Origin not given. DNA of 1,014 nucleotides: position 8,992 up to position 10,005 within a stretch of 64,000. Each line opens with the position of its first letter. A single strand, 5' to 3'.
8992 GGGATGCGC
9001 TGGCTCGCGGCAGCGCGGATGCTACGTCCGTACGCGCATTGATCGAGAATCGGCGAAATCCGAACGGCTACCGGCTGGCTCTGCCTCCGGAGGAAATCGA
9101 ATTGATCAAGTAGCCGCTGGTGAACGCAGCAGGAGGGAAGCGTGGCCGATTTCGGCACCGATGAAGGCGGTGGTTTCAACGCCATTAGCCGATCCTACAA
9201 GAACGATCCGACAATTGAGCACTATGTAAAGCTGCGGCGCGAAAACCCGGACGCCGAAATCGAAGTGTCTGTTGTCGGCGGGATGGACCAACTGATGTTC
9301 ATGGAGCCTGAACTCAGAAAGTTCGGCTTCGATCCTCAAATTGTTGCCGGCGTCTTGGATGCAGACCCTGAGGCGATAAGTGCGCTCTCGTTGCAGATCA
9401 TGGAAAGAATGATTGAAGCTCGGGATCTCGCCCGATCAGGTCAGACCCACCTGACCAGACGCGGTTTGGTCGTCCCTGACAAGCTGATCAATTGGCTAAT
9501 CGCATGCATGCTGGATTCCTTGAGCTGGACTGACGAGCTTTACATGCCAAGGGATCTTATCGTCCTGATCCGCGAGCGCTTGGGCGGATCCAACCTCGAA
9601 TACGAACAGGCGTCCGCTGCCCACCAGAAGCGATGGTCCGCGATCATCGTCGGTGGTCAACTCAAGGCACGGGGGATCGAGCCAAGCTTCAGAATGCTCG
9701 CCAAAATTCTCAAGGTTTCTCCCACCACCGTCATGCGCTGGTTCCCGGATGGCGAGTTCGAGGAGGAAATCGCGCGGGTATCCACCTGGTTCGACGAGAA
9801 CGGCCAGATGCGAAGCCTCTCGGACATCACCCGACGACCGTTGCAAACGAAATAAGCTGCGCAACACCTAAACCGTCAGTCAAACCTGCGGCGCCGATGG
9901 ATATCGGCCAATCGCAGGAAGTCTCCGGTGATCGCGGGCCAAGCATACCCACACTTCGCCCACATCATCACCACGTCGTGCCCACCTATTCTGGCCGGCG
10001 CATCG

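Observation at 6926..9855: Unrecognisable three-gene cassette next to the integrase module: candidate novel defence or lysogeny-control system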

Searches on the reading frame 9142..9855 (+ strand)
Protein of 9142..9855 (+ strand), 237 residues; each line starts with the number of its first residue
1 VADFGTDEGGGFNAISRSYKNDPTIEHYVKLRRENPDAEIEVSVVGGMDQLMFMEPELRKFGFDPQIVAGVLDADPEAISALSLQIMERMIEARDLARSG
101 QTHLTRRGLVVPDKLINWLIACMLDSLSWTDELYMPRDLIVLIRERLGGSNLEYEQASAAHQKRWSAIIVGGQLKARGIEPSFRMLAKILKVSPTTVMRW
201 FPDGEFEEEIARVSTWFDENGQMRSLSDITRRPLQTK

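Call 5: search_protein_families(library=pfam, proteins=[window:9142-9855:+], max_evalue=0.1)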
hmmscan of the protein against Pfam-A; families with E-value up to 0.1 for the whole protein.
window:9142-9855:+ (237 aa): 4 families
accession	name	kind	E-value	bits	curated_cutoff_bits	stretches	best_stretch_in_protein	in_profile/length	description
PF13542.12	HTH_Tnp_ISL3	-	0.017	15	27.4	1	182-201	28-47/51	Helix-turn-helix domain of transposase family ISL3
PF12728.13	HTH_17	-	0.029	15.1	27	1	186-206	7-27/51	Helix-turn-helix domain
PF13730.12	HTH_36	-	0.066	13.5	25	0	181-200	26-45/55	Helix-turn-helix domain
PF13936.12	HTH_38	-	0.082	13.1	27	0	182-199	22-39/44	Helix-turn-helix domain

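Call 6: search_protein_families(library=padloc, proteins=[window:9142-9855:+], max_evalue=0.1)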
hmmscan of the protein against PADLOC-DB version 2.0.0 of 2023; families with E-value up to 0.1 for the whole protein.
window:9142-9855:+ (237 aa): 0 families

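Call 8: search_protein_families(library=phrogs, proteins=[window:9142-9855:+], max_evalue=0.1)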
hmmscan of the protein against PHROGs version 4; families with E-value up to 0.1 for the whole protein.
window:9142-9855:+ (237 aa): 2 families
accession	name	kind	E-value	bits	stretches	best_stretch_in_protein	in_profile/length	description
phrog_2907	-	integration and excision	0.055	14.9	1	187-209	13-35/117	excisionase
phrog_2538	-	head and packaging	0.094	13.8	0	186-212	24-50/129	terminase small subunit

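Call 9: search_protein_families(library=ncbifam, proteins=[window:9142-9855:+], max_evalue=0.1)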
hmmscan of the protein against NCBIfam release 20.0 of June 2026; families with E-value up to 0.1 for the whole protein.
window:9142-9855:+ (237 aa): 0 families

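Call 18: find_homologous_proteins(query=window:9142-9855:+)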
Query window:9142-9855:+ (237 aa): 271 proteins with E <= 0.001 among 805 candidates; the best 120 are listed.
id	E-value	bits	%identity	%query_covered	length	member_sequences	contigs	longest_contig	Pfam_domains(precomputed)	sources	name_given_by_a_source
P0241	2.4e-151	520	98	100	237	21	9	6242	-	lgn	-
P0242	2.0e-150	517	97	100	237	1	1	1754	-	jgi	jgi:hypothetical protein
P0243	4.9e-138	476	88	100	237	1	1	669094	-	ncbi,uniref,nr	ncbi:hypothetical protein [Aurantimonas sp. VKM B-3413]|uniref:hypothetical protein n=1 Tax=Aurantim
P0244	2.3e-136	471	86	100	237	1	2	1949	-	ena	-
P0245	1.1e-135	469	87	100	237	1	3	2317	-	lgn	-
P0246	1.4e-120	419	76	100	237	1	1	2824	-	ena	-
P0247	8.6e-118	410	75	100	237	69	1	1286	-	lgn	-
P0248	1.2e-117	410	75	100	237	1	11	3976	-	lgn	-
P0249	2.1e-117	409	74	99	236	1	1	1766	-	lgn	-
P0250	2.4e-115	402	75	100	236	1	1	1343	-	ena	-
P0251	1.4e-114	400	74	100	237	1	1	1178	-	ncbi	-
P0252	1.4e-113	396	74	100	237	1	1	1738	-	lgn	-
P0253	2.2e-113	396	74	100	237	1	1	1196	-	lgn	-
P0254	9.4e-113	394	74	100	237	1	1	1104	-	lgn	-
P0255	2.1e-112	392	73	100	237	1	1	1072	-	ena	-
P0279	1.1e-96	341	67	95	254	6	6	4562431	-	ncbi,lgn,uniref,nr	ncbi:UNVERIFIED_ORG: hypothetical protein GGE64_002131 [Rhizobium etli]|uniref:hypothetical protein 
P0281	1.2e-95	338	64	95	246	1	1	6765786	-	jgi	jgi:hypothetical protein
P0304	5.8e-89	316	60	99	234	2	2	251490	-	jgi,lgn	jgi:hypothetical protein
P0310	6.8e-88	312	57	98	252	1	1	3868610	-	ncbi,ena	-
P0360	1.0e-79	285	55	96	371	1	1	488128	PF00589.28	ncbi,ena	-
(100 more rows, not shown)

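Call 26: find_encoding_contigs(protein=P0279, flank=10000, max_places=2)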
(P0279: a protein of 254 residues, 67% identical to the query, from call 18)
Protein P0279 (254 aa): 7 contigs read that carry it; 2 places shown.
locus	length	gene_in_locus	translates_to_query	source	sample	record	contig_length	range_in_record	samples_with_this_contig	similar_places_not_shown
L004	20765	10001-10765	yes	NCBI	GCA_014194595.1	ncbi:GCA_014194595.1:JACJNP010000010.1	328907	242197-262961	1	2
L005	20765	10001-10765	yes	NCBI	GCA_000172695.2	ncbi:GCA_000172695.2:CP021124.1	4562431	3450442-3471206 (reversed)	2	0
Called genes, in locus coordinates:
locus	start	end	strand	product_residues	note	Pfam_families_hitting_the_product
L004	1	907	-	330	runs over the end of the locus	PF13407:Peripla_BP_4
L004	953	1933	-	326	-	PF01073:3Beta_HSD (weak), PF01370:Epimerase, PF05368:NmrA, PF13460:NAD_binding_10, PF16363:GDP_Man_Dehyd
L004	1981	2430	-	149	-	-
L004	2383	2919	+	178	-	PF00005:ABC_tran, PF09818:ABC_ATPase (faint)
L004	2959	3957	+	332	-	PF02653:BPD_transp_2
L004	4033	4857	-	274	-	PF06823:DUF1236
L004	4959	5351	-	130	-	PF13441:Gly-zipper_YMGG (weak), PF20721:C19orf12 (weak), PF06823:DUF1236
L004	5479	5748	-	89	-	PF04972:BON (weak)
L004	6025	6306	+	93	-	PF06169:DUF982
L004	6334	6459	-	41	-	-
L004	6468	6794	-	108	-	PF08734:GYD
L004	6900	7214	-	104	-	-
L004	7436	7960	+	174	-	PF10077:DUF2314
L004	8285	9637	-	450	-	PF05951:Peptidase_M15_2, PF08291:Peptidase_M15_3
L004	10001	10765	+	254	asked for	-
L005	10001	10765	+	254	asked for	-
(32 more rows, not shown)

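Call 27: find_encoding_contigs(protein=P0310, flank=10000, max_places=2)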
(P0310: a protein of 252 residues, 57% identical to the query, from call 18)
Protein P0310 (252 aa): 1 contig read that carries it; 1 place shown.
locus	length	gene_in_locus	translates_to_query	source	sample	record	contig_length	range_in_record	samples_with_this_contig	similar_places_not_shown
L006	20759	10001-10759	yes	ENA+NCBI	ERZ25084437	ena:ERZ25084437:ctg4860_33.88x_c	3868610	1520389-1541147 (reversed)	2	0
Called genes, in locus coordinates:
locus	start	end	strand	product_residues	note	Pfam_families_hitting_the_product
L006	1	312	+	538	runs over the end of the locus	PF00732:GMC_oxred_N, PF00890:FAD_binding_2 (faint), PF05199:GMC_oxred_C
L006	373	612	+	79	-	PF19551:DUF6074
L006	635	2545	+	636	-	PF01494:FAD_binding_3, PF07976:Phe_hydrox_dim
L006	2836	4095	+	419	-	PF13356:Arm-DNA-bind_3, PF22022:Phage_int_M, PF00589:Phage_integrase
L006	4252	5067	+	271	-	-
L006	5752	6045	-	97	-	-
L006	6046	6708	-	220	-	-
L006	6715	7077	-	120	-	-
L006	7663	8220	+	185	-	-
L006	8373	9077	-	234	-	-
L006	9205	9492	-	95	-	-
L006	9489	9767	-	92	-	PF05930:Phage_AlpA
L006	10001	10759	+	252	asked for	-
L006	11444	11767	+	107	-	-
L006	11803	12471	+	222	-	PF01625:PMSR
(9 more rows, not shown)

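Call 52: search_solved_structures(query=A5, max_evalue=5, show_alignments=2)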
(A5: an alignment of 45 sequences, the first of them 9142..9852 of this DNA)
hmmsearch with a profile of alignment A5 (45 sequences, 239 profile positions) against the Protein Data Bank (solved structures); distinct sequences matched with E-value up to 5: 7.
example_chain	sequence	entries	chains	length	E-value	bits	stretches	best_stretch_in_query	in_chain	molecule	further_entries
5i41_B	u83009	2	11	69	0.025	17.2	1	182-233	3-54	Chromosome-anchoring protein RacA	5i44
2of7_A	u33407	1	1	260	0.074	15.6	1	170-207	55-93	Putative tetR-family transcriptional regulator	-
7lwr_A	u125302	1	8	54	0.37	13.4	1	183-206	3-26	Terminase, small subunit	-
3he0_A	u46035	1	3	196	0.44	13.1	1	162-212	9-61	Transcriptional regulator, TetR family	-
6amk_A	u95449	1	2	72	0.87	12.1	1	187-211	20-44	Putative DNA-binding protein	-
6ama_A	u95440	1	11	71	1.1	11.8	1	187-210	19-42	Putative DNA-binding protein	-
2zcx_A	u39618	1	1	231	1.8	11.2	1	148-207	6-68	TetR-family transcriptional regulator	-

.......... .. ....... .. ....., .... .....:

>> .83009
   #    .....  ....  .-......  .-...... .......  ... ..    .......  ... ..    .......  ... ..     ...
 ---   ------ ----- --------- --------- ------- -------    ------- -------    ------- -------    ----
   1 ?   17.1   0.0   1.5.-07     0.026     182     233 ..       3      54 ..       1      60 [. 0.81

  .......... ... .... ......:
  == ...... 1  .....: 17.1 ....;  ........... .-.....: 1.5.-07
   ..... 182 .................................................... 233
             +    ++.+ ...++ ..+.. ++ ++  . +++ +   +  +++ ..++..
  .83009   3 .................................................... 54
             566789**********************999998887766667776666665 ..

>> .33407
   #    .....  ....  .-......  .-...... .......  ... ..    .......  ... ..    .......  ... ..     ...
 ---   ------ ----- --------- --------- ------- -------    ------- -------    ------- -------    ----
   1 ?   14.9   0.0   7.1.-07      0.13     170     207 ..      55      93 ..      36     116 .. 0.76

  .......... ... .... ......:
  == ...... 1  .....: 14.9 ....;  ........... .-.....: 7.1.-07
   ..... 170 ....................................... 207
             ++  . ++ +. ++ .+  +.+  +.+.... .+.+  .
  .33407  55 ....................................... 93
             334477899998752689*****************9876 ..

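Call 53: search_protein_families(library=pfam, alignment_id=A5, max_evalue=1)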
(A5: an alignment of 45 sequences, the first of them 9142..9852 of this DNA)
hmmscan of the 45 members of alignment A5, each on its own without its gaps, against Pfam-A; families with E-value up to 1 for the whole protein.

A. member 1, window:9142-9852:+ (237 aa): 5 families
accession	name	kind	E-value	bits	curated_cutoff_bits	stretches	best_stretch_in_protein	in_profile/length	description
PF13542.12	HTH_Tnp_ISL3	-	0.017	15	27.4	1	182-201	28-47/51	Helix-turn-helix domain of transposase family ISL3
PF12728.13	HTH_17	-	0.029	15.1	27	1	186-206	7-27/51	Helix-turn-helix domain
PF13730.12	HTH_36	-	0.066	13.5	25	1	181-200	26-45/55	Helix-turn-helix domain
PF13936.12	HTH_38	-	0.082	13.1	27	1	182-199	22-39/44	Helix-turn-helix domain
PF18024.7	HTH_50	-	0.19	11.9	27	1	181-199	24-42/50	Helix-turn-helix domain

B. families by the number of members that match (of 45 scanned): 43 families (the first 25 are shown)
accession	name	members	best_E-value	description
PF13542.12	HTH_Tnp_ISL3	24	0.00028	Helix-turn-helix domain of transposase family ISL3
PF13936.12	HTH_38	16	5.7e-05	Helix-turn-helix domain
PF13613.12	HTH_Tnp_4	14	0.00034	Helix-turn-helix of DDE superfamily endonuclease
PF13384.12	HTH_23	12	0.0003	Homeodomain-like domain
PF13518.12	HTH_28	9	0.0041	Helix-turn-helix domain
PF12728.13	HTH_17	9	0.0095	Helix-turn-helix domain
PF01381.28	HTH_3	7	0.0015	Helix-turn-helix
PF18024.7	HTH_50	7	0.006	Helix-turn-helix domain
PF04129.18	Vps52_CC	7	0.0087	Vps52/Sac2 family, coiled-coil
PF13551.12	HTH_29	7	0.01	Winged helix-turn helix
PF02796.21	HTH_7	7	0.015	Helix-turn-helix domain of resolvase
PF13022.12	HTH_Tnp_1_2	6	0.0056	Helix-turn-helix of insertion element transposase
PF13730.12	HTH_36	6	0.042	Helix-turn-helix domain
PF10668.15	Phage_terminase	4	0.0073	Phage terminase small subunit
PF14549.12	P22_Cro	4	0.0076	DNA-binding transcriptional regulator Cro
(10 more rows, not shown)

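Call 104: find_encoding_contigs(protein=P0281, flank=7000, max_places=1)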
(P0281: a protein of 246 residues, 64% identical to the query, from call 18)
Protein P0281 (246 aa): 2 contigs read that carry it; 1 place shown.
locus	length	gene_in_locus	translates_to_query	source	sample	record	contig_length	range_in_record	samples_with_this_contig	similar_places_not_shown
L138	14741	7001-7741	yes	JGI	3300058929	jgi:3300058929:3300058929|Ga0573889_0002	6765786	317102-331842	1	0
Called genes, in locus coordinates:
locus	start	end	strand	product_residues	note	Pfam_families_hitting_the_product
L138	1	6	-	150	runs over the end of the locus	PF02082:Rrf2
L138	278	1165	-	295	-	PF13145:Rotamase_2, PF13616:Rotamase_3, PF00639:Rotamase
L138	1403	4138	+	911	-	PF07517:SecA_DEAD, PF00270:DEAD (weak), PF01043:SecA_PP_bind, PF21090:P-loop_SecA, PF07516:SecA_SW, PF02810:SEC-C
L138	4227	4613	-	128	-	PF01850:PIN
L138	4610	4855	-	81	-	PF02604:PhdYeFM_antitox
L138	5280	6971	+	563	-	PF22039:HUTI_composite_bact (weak), PF07969:Amidohydro_3, PF01979:Amidohydro_1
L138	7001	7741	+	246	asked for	-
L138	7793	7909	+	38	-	-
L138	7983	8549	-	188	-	-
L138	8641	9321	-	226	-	PF00440:TetR_N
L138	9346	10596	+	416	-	PF22842:Pel9A-like_beta_helix (faint), PF13229:Beta_helix, PF05048:NosD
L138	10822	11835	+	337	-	-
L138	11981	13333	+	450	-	PF02878:PGM_PMM_I, PF02879:PGM_PMM_II, PF02880:PGM_PMM_III, PF00408:PGM_PMM_IV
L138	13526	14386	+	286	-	PF13505:OMP_b-brl, PF01617:Surface_Ag_2 (weak)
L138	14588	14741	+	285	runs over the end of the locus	PF13505:OMP_b-brl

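Call 105: find_encoding_contigs(protein=P0304, flank=7000, max_places=1)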
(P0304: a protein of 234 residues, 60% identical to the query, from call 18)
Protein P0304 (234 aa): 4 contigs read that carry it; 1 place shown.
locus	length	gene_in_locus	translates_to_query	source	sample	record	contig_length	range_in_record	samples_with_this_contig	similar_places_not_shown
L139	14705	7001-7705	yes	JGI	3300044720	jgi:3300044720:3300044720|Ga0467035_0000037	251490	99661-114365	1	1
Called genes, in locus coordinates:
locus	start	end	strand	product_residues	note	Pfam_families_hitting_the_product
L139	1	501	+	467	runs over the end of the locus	PF03055:RPE65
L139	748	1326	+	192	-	-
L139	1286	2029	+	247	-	PF04279:IspA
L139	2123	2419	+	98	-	-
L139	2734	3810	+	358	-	PF12275:DUF3616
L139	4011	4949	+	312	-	-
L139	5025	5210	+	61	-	-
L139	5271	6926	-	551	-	PF05681:Fumerase, PF05683:Fumerase_C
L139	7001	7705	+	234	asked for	-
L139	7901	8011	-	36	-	-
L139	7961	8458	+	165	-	-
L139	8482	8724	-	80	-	-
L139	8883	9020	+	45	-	-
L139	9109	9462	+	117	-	-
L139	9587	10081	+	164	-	-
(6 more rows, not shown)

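Call 106: find_encoding_contigs(protein=P0360, flank=7000, max_places=1)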
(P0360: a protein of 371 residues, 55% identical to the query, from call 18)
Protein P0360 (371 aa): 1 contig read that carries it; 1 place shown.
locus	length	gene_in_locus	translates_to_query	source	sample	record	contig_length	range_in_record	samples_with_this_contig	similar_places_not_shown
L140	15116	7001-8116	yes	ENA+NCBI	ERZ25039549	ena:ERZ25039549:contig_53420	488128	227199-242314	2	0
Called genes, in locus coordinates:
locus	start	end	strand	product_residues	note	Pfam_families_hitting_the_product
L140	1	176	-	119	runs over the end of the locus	PF00825:Ribonuclease_P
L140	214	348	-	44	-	PF00468:Ribosomal_L34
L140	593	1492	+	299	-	PF09335:VTT_dom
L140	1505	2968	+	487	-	PF02518:HATPase_c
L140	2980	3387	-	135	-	PF10116:Host_attach, PF18856:baeRF_family12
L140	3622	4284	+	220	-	PF13640:2OG-FeII_Oxy_3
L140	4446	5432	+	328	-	PF14200:RicinB_lectin_2 (weak)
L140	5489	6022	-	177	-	-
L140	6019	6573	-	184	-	-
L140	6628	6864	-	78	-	-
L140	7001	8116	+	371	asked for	PF00589:Phage_integrase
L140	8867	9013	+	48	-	-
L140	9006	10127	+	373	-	PF00589:Phage_integrase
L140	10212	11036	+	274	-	PF10011:DUF2254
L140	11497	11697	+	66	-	-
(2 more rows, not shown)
